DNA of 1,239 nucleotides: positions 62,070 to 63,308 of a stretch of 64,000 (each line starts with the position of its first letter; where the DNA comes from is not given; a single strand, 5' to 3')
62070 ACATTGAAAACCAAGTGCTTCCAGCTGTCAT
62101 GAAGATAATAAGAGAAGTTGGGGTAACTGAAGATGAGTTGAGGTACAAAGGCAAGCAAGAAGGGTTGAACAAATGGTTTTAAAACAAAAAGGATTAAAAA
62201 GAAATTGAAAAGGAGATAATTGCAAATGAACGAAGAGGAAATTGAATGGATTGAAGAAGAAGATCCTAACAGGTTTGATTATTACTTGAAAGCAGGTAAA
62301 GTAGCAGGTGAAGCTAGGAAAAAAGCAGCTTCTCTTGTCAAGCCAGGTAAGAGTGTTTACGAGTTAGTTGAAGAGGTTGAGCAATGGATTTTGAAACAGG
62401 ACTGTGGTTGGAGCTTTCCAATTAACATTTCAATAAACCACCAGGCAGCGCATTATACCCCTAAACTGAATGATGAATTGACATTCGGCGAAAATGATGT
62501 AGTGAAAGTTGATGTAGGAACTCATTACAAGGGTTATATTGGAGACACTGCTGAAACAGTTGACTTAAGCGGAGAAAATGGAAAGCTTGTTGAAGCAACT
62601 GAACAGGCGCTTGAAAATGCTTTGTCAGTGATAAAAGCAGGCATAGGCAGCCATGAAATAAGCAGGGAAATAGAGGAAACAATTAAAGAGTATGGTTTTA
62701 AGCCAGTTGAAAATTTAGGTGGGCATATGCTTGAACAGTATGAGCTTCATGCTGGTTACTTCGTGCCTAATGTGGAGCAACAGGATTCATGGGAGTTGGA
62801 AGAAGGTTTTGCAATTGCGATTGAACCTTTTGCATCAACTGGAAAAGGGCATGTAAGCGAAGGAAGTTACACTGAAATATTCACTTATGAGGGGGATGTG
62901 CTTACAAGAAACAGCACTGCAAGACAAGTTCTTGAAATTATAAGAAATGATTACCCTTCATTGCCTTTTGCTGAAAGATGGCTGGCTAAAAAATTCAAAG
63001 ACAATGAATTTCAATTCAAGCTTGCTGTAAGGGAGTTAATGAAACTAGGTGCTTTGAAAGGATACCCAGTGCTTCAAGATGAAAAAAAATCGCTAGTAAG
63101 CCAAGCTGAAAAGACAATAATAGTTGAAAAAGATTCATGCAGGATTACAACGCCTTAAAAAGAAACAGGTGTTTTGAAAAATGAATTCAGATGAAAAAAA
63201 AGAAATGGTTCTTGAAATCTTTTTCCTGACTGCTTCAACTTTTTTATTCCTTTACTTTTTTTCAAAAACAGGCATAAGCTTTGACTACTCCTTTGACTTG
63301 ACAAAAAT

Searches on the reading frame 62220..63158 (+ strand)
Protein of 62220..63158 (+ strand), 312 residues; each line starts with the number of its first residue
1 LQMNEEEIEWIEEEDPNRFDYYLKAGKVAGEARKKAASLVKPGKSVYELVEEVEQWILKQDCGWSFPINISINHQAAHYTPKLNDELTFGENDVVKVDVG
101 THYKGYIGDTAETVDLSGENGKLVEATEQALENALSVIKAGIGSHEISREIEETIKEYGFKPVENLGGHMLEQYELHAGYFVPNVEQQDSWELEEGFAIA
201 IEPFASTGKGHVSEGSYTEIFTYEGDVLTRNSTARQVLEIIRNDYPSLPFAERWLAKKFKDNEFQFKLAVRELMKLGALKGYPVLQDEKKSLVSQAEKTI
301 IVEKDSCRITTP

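Call 6: search_protein_families(library=pfam, proteins=[window:62220-63158:+], max_evalue=0.01)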
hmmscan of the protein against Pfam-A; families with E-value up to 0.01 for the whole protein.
window:62220-63158:+ (312 aa): 1 family
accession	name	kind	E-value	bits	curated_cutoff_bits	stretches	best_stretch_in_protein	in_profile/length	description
PF00557.29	Peptidase_M24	-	2.1e-31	109.8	23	1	23-208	4-188/208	Metallopeptidase family M24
